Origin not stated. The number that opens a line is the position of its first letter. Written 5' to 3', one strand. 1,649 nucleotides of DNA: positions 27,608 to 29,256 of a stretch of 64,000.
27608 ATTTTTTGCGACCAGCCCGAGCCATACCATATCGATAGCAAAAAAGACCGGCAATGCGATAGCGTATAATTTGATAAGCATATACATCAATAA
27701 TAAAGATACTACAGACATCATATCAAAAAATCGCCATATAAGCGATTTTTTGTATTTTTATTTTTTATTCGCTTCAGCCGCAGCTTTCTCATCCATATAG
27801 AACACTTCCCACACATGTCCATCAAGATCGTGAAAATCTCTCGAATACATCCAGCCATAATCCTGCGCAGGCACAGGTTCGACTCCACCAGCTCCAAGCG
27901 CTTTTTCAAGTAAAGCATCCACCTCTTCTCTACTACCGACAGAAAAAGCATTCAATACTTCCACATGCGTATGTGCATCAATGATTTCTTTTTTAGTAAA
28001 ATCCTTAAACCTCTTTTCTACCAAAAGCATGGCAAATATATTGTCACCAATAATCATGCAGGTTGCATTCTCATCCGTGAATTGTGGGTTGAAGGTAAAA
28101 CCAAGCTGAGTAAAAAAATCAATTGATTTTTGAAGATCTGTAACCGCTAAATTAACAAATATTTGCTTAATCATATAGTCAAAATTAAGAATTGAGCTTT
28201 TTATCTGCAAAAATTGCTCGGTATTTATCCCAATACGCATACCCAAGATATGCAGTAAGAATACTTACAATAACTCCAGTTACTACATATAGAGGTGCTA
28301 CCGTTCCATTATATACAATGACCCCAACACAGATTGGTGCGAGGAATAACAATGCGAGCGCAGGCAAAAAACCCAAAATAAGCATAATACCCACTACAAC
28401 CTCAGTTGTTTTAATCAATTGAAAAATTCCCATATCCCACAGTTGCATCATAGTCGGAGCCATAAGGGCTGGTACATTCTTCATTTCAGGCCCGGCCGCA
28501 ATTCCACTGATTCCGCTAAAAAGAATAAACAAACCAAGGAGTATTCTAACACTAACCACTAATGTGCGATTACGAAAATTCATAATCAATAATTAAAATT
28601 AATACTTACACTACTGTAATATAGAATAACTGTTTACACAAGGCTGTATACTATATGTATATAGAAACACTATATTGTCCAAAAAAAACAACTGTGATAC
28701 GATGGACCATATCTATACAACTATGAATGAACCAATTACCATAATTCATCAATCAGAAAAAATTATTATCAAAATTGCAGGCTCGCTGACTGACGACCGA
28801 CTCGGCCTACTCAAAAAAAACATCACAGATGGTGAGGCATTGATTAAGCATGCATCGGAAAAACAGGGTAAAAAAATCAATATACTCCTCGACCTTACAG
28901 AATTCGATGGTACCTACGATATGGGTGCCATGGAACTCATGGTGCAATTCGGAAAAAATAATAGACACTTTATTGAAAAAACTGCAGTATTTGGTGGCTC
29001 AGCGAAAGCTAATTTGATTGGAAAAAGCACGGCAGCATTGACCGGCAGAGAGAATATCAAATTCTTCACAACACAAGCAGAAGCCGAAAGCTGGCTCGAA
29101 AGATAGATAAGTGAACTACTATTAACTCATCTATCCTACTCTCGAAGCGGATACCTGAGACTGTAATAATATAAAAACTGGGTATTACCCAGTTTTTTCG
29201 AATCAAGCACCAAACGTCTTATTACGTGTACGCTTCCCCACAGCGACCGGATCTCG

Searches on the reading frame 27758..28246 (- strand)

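Call 30: search_protein_families(library=pfam, proteins=[window:27758-28246:-], max_evalue=0.01)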
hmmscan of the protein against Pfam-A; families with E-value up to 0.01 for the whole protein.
window:27758-28246:- (162 aa): 2 families
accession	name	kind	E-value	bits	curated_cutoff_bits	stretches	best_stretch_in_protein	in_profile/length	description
PF22677.2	Ble-like_N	-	2.2e-08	34.2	24.5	1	29-67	3-41/41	Bleomycin resistance protein-like N-terminal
PF00903.31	Glyoxalase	-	1.6e-07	32.1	20.6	1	31-148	5-121/121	Glyoxalase/Bleomycin resistance protein/Dioxygenase superfamily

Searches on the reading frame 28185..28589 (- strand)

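Call 30: search_protein_families(library=pfam, proteins=[window:28185-28589:-], max_evalue=0.01)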
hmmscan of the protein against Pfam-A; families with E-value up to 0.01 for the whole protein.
window:28185-28589:- (134 aa): 1 family
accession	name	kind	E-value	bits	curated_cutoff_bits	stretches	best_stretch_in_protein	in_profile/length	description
PF07681.17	DoxX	-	0.0013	19.7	23.6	1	13-92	4-81/85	DoxX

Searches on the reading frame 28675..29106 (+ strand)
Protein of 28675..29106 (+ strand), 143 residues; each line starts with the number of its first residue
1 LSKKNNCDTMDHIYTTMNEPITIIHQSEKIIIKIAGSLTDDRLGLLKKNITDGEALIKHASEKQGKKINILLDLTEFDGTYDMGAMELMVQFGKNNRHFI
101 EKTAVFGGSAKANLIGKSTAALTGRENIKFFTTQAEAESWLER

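Call 30: search_protein_families(library=pfam, proteins=[window:28675-29106:+], max_evalue=0.01)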
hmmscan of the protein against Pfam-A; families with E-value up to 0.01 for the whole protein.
window:28675-29106:+ (143 aa): 1 family
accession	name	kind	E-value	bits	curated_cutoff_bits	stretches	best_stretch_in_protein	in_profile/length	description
PF11964.13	SpoIIAA-like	-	1.9e-10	41.8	25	1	30-142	2-106/106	SpoIIAA-like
